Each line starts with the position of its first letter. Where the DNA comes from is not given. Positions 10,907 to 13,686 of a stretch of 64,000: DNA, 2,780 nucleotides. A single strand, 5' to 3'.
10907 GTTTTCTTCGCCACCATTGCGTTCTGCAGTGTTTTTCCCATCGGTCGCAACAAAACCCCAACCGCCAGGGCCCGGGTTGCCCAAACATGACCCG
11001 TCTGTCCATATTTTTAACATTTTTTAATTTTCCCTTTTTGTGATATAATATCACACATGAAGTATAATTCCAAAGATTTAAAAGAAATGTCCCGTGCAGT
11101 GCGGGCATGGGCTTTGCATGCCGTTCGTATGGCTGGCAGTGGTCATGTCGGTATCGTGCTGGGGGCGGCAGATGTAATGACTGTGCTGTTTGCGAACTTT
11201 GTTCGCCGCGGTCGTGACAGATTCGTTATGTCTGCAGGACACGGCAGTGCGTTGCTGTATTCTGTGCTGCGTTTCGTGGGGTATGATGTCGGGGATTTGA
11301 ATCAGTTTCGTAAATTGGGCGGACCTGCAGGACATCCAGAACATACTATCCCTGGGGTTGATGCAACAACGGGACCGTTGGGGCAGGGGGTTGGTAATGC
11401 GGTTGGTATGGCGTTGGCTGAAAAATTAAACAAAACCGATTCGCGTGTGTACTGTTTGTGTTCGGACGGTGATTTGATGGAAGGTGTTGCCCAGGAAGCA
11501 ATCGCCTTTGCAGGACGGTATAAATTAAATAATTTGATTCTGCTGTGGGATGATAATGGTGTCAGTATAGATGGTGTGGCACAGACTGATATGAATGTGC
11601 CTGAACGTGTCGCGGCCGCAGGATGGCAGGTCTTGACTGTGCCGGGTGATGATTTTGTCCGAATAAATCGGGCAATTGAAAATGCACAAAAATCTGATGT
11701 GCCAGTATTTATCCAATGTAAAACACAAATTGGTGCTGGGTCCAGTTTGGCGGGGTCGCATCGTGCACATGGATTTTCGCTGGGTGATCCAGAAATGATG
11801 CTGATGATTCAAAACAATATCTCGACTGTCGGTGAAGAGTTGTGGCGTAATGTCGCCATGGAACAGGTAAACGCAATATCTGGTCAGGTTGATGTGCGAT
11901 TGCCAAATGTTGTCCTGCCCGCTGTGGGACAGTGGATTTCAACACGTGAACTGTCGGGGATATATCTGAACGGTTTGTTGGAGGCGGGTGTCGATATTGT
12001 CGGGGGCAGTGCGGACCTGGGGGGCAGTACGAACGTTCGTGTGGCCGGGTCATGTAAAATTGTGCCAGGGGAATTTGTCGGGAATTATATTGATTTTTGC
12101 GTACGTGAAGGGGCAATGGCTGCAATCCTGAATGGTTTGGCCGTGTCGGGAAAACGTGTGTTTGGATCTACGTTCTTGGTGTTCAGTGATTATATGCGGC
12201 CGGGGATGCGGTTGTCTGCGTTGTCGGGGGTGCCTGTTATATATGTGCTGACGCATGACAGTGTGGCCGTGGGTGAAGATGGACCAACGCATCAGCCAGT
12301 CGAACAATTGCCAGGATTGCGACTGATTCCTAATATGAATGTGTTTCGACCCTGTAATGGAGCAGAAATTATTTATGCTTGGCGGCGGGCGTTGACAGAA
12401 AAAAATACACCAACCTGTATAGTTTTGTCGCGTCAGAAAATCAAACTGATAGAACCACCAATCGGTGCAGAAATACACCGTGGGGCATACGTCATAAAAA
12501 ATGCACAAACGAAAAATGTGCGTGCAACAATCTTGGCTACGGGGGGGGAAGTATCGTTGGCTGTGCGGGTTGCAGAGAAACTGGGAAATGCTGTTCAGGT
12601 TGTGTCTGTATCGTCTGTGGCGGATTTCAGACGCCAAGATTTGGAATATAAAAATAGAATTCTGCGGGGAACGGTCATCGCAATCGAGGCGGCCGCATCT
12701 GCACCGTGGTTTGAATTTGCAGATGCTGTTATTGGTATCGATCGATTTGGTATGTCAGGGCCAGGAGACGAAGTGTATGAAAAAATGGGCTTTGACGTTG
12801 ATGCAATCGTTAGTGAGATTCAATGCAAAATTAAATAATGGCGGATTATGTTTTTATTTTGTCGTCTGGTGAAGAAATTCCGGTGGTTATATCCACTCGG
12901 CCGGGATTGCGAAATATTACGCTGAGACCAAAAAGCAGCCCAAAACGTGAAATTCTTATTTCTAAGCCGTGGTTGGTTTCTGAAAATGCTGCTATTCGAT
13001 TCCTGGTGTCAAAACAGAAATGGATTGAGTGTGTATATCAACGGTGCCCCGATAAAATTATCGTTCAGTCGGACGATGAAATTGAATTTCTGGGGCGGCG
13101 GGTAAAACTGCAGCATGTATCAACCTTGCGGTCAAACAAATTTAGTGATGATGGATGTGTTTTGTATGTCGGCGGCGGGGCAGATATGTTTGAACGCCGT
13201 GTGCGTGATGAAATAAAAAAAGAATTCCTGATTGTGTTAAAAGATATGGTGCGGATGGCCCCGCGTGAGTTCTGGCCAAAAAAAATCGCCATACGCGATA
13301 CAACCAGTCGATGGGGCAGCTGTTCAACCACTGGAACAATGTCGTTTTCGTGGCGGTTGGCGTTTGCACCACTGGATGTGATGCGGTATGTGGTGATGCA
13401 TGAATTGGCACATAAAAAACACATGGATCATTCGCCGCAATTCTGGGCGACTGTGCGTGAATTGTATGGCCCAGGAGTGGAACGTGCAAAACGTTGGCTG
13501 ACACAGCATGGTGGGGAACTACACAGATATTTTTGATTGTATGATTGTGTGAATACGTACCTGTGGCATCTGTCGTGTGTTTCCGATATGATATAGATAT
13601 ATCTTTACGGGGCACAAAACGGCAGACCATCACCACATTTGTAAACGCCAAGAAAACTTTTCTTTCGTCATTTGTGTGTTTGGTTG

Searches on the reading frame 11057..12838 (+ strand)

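Call 61: search_protein_families(library=pfam, proteins=[window:11057-12838:+], max_evalue=0.001)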
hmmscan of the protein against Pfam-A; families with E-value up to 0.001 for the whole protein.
window:11057-12838:+ (593 aa): 7 families
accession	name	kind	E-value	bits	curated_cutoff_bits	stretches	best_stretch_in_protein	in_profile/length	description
PF00456.26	Transketolase_N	-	3.3e-69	233.9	22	1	10-249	4-270/334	Transketolase, thiamine diphosphate binding domain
PF02779.29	Transket_pyr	-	6.8e-47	159.8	27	1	294-462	3-172/174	Transketolase, pyrimidine binding domain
PF22613.1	Transketolase_C_1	-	1.1e-25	90.5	27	1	476-580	1-113/113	Transketolase-like TK C-terminal domain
PF13292.11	DXP_synthase_N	-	2e-14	54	21.2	1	4-172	14-176/274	1-deoxy-D-xylulose-5-phosphate synthase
PF02775.26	TPP_enzyme_C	-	8.5e-08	32.6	21.9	1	94-192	18-124/151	Thiamine pyrophosphate enzyme, C-terminal TPP binding domain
PF00676.26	E1_dh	-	1.8e-05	24.3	22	1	103-212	98-209/300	Dehydrogenase E1 component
PF02780.25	Transketolase_C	-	0.00026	21.3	25.9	0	486-584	8-124/124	Transketolase, C-terminal domain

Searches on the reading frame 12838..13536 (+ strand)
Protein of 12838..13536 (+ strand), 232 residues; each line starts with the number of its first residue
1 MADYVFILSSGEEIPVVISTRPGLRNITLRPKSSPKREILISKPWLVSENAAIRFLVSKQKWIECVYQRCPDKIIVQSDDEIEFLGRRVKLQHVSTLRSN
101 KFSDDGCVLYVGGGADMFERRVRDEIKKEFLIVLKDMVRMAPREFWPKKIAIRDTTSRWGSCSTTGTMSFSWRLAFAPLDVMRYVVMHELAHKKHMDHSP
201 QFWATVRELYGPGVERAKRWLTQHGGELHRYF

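Call 62: search_protein_families(library=pfam, proteins=[window:12838-13536:+], max_evalue=0.001)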
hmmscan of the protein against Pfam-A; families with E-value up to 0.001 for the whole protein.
window:12838-13536:+ (232 aa): 2 families
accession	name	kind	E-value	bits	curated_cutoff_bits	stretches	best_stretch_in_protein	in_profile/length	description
PF01863.23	YgjP-like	-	5.8e-36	124.9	26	1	26-224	2-207/207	YgjP-like, metallopeptidase domain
PF08325.16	WLM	-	0.00024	21.7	26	1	176-210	77-111/190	WLM domain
